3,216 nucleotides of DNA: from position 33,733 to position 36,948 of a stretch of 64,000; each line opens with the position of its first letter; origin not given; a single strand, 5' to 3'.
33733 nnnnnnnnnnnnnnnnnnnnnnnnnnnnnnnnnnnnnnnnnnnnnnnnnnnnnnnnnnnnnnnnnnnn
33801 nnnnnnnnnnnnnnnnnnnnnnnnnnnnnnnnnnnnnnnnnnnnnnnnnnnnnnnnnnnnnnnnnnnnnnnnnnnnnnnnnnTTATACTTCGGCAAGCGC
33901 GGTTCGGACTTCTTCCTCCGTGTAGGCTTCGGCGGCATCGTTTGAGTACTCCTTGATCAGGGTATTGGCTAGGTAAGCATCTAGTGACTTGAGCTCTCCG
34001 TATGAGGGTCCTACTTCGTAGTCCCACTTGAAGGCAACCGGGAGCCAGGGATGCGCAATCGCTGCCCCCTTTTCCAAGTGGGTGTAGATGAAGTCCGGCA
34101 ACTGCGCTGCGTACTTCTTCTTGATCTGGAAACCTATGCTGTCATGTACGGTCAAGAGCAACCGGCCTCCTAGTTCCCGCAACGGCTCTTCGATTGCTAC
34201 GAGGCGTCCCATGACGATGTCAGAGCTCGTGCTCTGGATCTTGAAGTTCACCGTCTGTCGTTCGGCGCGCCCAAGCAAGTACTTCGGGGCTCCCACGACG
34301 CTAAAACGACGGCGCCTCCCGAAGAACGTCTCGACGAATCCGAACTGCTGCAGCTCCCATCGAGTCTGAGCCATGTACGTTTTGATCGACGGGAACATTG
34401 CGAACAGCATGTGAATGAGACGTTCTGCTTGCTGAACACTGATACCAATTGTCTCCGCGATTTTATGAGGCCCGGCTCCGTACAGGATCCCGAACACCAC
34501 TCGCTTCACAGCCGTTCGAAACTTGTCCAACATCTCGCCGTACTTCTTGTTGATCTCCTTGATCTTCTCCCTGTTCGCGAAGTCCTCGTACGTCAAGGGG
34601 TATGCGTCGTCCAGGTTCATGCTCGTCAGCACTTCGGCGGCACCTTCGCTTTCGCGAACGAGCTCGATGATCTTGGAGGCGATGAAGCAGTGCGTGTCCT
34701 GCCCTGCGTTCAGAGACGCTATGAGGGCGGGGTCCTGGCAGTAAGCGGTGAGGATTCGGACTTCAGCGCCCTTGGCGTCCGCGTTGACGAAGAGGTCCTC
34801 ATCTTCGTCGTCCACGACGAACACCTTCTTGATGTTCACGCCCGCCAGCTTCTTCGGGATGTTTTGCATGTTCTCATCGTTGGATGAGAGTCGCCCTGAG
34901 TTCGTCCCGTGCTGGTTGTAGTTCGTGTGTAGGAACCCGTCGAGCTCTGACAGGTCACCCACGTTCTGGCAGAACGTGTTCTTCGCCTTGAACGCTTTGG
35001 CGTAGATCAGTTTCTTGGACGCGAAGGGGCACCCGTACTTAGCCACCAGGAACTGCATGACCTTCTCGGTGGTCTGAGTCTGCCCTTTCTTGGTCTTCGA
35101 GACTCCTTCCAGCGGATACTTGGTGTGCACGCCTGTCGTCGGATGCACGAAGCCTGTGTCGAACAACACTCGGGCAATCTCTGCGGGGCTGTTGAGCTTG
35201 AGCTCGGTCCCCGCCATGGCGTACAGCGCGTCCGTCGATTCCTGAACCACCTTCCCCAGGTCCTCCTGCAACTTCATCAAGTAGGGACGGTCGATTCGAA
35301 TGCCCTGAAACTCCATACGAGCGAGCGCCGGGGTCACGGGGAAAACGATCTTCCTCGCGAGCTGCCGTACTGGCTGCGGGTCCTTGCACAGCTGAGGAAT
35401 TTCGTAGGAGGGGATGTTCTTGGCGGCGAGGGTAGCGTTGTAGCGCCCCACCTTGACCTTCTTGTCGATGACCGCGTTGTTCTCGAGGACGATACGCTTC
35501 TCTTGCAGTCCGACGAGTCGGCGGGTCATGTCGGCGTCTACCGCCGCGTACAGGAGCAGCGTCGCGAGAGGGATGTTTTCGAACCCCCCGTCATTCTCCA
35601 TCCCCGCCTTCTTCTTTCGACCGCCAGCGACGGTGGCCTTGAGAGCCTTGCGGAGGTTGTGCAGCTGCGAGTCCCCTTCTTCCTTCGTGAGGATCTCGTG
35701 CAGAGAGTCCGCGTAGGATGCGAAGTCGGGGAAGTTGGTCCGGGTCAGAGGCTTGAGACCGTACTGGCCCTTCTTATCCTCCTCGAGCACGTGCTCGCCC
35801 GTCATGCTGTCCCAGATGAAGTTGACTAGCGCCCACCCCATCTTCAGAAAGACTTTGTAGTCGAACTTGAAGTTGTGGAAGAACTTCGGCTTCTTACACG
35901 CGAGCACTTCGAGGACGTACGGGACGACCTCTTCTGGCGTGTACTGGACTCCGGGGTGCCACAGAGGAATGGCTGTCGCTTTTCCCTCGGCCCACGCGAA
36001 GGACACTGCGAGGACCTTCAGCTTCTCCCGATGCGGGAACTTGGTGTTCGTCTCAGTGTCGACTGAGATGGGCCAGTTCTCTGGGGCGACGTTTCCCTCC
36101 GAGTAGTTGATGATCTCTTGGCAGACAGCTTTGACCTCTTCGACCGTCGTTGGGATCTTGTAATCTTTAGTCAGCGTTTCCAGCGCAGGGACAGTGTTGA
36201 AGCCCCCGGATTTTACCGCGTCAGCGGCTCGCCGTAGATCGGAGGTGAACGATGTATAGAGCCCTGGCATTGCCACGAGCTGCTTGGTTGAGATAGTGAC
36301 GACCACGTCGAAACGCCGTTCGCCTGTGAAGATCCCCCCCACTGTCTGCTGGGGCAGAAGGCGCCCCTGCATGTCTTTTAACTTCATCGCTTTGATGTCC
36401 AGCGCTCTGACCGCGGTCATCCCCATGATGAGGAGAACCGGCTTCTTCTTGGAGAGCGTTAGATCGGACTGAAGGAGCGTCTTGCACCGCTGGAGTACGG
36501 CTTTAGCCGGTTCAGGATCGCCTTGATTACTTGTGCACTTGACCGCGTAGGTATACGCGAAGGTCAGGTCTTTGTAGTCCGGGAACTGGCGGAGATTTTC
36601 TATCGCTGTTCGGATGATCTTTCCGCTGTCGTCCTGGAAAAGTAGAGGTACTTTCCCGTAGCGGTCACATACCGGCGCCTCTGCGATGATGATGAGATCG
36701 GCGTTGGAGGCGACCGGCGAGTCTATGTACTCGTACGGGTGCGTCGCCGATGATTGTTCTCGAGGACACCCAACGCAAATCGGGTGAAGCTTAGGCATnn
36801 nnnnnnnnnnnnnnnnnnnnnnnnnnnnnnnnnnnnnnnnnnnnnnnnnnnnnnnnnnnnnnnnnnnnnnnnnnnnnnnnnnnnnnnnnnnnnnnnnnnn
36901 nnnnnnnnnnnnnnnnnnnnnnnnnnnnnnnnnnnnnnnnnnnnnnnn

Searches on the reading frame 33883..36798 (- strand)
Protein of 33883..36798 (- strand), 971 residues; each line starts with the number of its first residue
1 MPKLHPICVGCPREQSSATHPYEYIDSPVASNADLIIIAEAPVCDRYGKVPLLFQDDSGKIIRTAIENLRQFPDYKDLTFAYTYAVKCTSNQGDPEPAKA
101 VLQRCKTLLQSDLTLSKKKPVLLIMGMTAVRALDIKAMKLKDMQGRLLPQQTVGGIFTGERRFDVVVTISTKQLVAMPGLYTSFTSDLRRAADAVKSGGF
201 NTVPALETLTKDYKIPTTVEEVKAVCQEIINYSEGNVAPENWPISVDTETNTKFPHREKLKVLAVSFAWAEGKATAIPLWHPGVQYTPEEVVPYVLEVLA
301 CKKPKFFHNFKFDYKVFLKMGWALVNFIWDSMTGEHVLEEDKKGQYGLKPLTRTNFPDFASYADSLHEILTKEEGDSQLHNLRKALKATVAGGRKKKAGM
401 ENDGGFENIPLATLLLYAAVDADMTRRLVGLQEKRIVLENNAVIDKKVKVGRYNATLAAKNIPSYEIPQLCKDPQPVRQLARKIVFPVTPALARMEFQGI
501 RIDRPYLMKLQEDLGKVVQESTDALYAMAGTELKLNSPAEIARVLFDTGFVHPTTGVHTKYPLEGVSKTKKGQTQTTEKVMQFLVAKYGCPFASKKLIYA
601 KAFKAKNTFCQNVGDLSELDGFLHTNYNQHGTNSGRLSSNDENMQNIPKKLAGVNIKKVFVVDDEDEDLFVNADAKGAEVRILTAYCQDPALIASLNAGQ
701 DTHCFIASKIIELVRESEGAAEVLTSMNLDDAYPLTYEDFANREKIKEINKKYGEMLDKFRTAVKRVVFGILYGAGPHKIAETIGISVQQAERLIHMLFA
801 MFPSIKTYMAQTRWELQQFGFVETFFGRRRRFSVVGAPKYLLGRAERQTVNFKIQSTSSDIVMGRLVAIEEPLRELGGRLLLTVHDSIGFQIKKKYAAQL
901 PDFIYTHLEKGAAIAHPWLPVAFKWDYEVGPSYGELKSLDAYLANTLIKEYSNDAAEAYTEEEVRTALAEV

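Call 59: search_protein_families(library=phrogs, proteins=[window:33883-36798:-], max_evalue=0.00001)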
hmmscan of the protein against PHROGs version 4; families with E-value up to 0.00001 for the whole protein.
window:33883-36798:- (971 aa): 7 families
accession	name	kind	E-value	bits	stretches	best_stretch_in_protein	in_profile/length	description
phrog_17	-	DNA, RNA and nucleotide metabolism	6.1e-111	373.4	1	47-960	494-1257/1445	DNA polymerase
phrog_2573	-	DNA, RNA and nucleotide metabolism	1.7e-30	107.3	1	737-939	60-280/336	DNA polymerase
phrog_5995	-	DNA, RNA and nucleotide metabolism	4.1e-23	83.2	1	768-936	1-178/236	DNA polymerase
phrog_12241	-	DNA, RNA and nucleotide metabolism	5.6e-18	66.2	1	531-656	389-495/502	DNA polymerase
phrog_15971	-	DNA, RNA and nucleotide metabolism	2.4e-12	47.7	0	492-687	14-183/376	DNA polymerase I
phrog_23226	-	DNA, RNA and nucleotide metabolism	8.9e-09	35.3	1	620-808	291-466/611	DNA polymerase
phrog_4008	-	DNA, RNA and nucleotide metabolism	2.3e-07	31.3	1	54-299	28-269/281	DNA polymerase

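Call 74: search_dna_similar(query=window:33883-36798:-, collection=phages, mode=protein, max_rows=10)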
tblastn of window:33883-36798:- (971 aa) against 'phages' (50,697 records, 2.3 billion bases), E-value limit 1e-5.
Records with a match: 1807; places in all: 1807; records where one place covers at least 80% of the query: 8.
Best place of each record, by identity: <60% 1807.
By first word of the organism name: Salmonella 269; Staphylococcus 254; Klebsiella 203; Escherichia 151; Acinetobacter 142; Bacillus 117; Vibrio 109; Enterococcus 71; Listeria 62; Gordonia 55; and 57 more.
By host as written in the record: - 203; Klebsiella pneumoniae 98; Staphylococcus aureus 85; Acinetobacter baumannii 53; Listeria monocytogenes 44; Escherichia coli 44; Salmonella enterica subsp. enterica serovar Enteritidis PT1 39; Vibrio harveyi BAA-1116 34; and 493 more.
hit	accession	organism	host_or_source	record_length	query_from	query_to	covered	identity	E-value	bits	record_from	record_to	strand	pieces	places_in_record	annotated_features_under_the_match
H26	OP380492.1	Bacillus phage Nachito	Bacillus sp. ET1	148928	32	940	94%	25.4%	9e-34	147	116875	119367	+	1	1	DNA polymerase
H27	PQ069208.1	Bacillus phage S4-1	Bacillus sp. S4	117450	33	968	96%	22.8%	1e-25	120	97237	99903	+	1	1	record has no annotation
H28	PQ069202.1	Bacillus phage C30-1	Bacillus sp. C30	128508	33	968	96%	22.8%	1e-25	120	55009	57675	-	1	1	record has no annotation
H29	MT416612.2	Bacillus phage YungSlug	Bacillus thuringiensis kurstaki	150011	82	964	91%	22.8%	4e-26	122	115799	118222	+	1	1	DNA polymerase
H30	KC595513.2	Bacillus phage Shanette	Bacillus cereus BGSC 6E1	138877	33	888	88%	23.4%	2e-26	123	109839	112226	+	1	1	DNA polymerase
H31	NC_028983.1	Bacillus phage Shanette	Bacillus cereus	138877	33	888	88%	23.4%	2e-26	123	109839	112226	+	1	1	DNA polymerase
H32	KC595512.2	Bacillus phage JL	Bacillus cereus BGSC 6E1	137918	33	888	88%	23.4%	4e-26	122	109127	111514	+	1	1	DNA polymerase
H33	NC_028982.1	Bacillus phage JL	Bacillus cereus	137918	33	888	88%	23.4%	4e-26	122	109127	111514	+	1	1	DNA polymerase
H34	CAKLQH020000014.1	Acinetobacter phage MD-2021a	not known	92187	245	900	68%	26.4%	8e-30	134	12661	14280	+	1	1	polA: DNA polymerase I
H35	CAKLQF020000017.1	Acinetobacter phage MD-2021a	not known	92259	245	900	68%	26.4%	8e-30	134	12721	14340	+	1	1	polA: DNA polymerase I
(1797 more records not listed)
